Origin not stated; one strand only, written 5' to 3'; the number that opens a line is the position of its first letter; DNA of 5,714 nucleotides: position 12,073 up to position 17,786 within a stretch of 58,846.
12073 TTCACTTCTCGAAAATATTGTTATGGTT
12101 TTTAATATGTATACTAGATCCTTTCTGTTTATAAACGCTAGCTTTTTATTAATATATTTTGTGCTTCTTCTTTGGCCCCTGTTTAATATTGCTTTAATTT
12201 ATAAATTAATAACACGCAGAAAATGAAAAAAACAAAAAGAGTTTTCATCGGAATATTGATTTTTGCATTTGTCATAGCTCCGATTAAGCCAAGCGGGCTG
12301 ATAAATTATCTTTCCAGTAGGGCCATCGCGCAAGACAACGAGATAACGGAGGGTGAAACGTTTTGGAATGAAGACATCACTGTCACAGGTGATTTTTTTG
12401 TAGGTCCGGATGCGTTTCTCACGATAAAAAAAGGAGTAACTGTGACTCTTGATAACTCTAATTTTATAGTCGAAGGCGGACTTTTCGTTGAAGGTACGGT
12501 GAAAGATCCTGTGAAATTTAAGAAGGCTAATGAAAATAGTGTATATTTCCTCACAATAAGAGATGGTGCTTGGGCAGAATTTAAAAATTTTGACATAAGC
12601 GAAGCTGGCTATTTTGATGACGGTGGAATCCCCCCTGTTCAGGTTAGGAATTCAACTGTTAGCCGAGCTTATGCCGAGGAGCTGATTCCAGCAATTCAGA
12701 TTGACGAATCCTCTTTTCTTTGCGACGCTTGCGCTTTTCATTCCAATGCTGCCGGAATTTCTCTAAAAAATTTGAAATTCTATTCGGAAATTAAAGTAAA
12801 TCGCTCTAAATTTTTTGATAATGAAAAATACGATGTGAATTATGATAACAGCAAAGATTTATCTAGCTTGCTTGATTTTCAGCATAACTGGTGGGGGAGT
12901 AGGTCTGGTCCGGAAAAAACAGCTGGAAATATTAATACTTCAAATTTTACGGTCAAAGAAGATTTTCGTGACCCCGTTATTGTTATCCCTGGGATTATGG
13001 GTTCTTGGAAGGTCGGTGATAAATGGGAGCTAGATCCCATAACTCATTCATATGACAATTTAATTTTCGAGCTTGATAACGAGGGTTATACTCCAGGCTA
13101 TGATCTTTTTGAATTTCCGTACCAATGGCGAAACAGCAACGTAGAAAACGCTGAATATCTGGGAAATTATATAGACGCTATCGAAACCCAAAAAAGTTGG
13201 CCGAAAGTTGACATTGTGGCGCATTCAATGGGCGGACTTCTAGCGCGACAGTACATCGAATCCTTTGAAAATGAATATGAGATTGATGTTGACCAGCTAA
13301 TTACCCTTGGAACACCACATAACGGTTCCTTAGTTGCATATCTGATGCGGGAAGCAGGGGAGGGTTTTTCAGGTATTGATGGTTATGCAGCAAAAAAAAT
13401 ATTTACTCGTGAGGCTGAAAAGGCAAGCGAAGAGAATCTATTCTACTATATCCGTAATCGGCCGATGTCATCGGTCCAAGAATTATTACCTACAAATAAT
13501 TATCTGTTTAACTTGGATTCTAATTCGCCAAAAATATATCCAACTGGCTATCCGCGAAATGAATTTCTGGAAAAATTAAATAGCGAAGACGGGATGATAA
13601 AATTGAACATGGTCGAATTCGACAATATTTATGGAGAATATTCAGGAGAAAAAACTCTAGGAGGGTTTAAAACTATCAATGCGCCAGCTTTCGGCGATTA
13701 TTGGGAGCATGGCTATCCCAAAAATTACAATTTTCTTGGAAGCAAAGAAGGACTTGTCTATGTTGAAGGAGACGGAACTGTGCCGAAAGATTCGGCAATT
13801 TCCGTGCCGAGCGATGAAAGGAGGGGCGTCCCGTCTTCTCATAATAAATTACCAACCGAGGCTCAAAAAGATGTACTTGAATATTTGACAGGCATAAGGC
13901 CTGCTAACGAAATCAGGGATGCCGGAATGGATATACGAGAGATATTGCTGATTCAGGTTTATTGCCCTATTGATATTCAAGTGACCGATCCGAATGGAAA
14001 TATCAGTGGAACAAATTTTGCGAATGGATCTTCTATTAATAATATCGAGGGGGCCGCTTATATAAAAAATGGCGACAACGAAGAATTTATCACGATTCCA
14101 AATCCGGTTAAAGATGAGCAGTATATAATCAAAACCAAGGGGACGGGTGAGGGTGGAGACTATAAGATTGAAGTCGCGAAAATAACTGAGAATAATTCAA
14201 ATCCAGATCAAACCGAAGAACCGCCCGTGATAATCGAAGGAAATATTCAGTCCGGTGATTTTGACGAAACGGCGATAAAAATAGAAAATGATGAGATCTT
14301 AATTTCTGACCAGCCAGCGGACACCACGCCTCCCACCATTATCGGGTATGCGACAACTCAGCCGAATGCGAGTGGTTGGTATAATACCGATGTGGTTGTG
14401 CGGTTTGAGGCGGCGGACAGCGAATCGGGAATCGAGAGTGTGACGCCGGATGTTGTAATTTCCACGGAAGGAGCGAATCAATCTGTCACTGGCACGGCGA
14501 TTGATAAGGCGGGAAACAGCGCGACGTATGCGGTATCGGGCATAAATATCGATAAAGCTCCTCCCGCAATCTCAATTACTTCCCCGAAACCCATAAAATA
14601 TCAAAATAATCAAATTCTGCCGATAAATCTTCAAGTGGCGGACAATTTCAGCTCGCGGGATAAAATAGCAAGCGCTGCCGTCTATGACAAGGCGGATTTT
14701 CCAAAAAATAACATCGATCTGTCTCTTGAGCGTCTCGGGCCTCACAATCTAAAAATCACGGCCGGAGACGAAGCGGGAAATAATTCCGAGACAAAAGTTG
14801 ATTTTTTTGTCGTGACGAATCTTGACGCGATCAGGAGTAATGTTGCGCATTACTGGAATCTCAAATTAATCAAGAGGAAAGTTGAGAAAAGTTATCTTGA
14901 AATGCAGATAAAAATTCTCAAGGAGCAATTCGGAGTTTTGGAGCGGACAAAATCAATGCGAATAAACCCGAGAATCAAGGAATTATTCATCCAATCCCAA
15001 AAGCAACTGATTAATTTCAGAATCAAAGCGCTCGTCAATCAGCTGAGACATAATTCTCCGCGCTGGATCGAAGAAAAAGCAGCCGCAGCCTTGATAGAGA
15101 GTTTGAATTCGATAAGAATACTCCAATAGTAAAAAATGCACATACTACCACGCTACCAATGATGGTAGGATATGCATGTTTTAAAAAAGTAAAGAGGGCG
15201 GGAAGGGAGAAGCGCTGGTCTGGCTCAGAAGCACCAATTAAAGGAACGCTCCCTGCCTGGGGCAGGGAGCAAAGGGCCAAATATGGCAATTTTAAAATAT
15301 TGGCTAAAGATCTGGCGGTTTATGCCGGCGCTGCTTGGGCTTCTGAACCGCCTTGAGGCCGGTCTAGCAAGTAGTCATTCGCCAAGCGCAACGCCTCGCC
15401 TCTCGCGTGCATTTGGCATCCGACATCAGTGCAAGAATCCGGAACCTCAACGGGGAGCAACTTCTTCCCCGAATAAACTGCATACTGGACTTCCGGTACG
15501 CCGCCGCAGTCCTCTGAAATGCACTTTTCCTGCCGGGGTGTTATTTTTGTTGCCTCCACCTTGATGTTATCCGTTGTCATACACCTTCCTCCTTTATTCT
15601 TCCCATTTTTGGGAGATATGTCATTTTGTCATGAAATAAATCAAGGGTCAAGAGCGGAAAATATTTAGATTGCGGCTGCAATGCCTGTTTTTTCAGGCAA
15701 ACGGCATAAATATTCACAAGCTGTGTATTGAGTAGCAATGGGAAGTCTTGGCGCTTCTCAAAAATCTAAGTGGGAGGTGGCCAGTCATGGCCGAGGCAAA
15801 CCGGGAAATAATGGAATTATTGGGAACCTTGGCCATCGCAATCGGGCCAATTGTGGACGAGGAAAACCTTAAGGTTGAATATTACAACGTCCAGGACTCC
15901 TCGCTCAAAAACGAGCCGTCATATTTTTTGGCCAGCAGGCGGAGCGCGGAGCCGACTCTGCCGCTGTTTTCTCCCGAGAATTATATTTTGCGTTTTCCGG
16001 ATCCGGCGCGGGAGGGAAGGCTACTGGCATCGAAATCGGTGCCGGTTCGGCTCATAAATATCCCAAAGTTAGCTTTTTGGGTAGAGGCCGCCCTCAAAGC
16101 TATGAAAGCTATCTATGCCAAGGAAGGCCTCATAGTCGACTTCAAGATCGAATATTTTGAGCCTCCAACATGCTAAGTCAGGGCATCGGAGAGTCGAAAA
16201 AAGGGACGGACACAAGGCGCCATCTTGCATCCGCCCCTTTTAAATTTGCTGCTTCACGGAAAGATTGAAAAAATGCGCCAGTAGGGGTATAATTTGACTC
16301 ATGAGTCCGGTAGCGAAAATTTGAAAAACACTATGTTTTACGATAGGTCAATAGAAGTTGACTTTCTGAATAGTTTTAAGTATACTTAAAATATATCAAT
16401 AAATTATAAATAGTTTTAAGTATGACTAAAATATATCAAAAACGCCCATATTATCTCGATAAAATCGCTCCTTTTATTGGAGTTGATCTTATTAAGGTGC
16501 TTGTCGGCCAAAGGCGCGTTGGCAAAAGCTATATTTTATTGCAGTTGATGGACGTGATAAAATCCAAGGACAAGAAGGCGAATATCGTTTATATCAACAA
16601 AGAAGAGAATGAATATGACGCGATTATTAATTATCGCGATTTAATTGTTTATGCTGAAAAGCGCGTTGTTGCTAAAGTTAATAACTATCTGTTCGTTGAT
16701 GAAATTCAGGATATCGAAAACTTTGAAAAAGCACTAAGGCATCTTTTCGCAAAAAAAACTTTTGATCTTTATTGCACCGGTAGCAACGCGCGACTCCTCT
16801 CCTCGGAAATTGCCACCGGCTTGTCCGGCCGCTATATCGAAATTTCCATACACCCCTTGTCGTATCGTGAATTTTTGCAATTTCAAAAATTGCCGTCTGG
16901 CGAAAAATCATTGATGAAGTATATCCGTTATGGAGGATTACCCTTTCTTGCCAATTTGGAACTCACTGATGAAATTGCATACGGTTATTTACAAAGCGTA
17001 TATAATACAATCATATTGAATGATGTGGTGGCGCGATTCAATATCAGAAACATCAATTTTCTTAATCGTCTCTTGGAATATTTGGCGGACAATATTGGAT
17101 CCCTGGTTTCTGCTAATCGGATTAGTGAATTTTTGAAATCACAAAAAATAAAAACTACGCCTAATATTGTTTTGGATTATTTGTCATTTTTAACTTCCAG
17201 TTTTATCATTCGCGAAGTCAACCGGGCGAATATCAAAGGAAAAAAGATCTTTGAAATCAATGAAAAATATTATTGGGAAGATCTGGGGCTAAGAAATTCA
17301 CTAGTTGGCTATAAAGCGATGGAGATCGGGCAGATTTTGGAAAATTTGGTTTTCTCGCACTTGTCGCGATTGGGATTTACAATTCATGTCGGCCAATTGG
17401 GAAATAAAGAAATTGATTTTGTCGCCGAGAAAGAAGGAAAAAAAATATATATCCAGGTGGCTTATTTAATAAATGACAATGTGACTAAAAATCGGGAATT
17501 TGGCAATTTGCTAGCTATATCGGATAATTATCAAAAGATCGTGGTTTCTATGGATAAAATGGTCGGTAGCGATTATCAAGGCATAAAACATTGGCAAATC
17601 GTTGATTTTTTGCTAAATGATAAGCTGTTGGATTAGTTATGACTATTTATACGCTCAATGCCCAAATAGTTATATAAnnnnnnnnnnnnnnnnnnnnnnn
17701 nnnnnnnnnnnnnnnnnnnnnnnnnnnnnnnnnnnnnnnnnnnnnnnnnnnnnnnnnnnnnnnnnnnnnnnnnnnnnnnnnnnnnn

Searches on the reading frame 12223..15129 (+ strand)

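Call 6: search_protein_families(library=pfam, proteins=[window:12223-15129:+], max_evalue=0.001)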
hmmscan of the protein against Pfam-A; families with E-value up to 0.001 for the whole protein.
window:12223-15129:+ (968 aa): 8 families
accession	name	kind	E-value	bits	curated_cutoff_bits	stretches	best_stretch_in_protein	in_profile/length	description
PF02450.21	LCAT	-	3.2e-15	56.7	21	1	276-382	68-178/392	Lecithin:cholesterol acyltransferase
PF07819.20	PGAP1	-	1.5e-08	35.1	24.3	1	308-371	67-134/233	PGAP1-like alpha/beta domain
PF24096.1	DUF7379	-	5.6e-08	33.4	33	1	307-372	51-118/191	Domain of unknown function (DUF7379)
PF02089.21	Palm_thioest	-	1.2e-07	32.2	26.8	1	317-437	62-174/254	Palmitoyl protein thioesterase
PF00561.26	Abhydrolase_1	-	7.4e-07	29.5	25.8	1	251-422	2-158/245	alpha/beta hydrolase fold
PF06028.17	DUF915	-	6.1e-06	26.2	22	1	307-370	83-147/255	Alpha/beta hydrolase of unknown function (DUF915)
PF01674.24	Lipase_2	-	1.7e-05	24.9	20.3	1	250-348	2-96/219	Lipase (class 2)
PF05057.20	DUF676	-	0.00026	21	20.3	1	318-370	68-129/217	Putative serine esterase (DUF676)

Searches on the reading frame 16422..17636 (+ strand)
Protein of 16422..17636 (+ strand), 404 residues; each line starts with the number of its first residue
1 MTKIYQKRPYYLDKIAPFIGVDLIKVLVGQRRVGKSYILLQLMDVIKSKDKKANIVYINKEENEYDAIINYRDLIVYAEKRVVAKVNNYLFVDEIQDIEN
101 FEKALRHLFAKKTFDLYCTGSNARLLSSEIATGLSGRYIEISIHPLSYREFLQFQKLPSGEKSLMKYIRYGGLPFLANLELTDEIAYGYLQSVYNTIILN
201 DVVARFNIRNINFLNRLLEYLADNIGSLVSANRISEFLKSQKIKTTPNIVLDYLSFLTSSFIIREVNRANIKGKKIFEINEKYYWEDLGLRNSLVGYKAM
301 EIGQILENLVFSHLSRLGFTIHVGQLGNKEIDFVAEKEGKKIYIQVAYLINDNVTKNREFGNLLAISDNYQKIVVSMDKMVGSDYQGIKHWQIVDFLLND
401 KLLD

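Call 6: search_protein_families(library=pfam, proteins=[window:16422-17636:+], max_evalue=0.001)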
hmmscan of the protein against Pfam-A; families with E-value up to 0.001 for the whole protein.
window:16422-17636:+ (404 aa): 2 families
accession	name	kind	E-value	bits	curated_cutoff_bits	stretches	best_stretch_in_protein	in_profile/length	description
PF13173.12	AAA_14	-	3.2e-30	105.2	27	1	24-152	4-129/129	AAA domain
PF13635.12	DUF4143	-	2.7e-16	60.2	28.1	1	200-347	2-158/160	Domain of unknown function (DUF4143)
